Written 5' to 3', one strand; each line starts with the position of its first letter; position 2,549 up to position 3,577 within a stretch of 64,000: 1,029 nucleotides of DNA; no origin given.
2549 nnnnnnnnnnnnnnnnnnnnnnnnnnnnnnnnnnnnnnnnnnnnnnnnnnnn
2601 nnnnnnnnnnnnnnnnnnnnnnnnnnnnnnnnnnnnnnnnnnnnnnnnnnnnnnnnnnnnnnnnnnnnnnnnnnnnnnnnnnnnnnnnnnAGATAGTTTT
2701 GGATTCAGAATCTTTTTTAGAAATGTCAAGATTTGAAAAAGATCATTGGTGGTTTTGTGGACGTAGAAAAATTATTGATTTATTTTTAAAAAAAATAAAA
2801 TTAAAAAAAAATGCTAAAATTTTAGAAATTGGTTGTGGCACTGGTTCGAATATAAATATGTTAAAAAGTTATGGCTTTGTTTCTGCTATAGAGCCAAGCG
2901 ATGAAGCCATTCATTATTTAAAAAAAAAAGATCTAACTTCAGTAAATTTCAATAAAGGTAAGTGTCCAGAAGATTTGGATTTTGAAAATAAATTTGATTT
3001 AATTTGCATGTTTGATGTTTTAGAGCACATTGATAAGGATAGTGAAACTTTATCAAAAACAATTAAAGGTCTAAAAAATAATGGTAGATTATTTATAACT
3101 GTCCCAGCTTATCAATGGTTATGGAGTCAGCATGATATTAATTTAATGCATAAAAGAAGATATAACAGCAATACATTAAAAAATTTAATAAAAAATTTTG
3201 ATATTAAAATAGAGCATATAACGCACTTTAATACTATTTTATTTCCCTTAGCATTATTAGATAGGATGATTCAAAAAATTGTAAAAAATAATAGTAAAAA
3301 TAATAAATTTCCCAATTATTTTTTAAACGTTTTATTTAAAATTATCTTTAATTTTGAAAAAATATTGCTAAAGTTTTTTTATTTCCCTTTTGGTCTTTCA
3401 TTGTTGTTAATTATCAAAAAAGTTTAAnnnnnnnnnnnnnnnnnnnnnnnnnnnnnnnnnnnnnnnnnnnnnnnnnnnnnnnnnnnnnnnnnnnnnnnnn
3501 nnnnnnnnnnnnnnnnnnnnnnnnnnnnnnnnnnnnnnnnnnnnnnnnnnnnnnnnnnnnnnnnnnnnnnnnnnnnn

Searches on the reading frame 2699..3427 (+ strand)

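Call 32: search_protein_families(library=pfam, proteins=[window:2699-3427:+], max_evalue=0.001)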
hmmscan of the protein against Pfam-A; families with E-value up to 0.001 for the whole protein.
window:2699-3427:+ (242 aa): 9 families
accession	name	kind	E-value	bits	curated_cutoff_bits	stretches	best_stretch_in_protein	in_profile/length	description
PF13489.12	Methyltransf_23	-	2e-16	60.6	27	1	24-171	11-161/164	Methyltransferase domain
PF08242.18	Methyltransf_12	-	1.3e-12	48.8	30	1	42-131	1-98/98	Methyltransferase domain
PF13649.12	Methyltransf_25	-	4.5e-12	46.9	27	1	41-129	1-97/97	Methyltransferase domain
PF08241.18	Methyltransf_11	-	2e-11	44.8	21.2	1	42-133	1-95/95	Methyltransferase domain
PF13847.12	Methyltransf_31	-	5.4e-11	42.8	27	1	36-137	2-113/145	Methyltransferase domain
PF02353.26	CMAS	-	5.1e-06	26.4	27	1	26-133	51-164/273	Mycolic acid cyclopropane synthetase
PF05219.18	DREV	-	0.00029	20.5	26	0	36-135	93-188/265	DREV methyltransferase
PF03848.20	TehB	-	0.00064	19.7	20.4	1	31-127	24-122/193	Tellurite resistance protein TehB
PF01739.24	CheR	-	0.00082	19.3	27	0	74-133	112-173/195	CheR methyltransferase, SAM binding domain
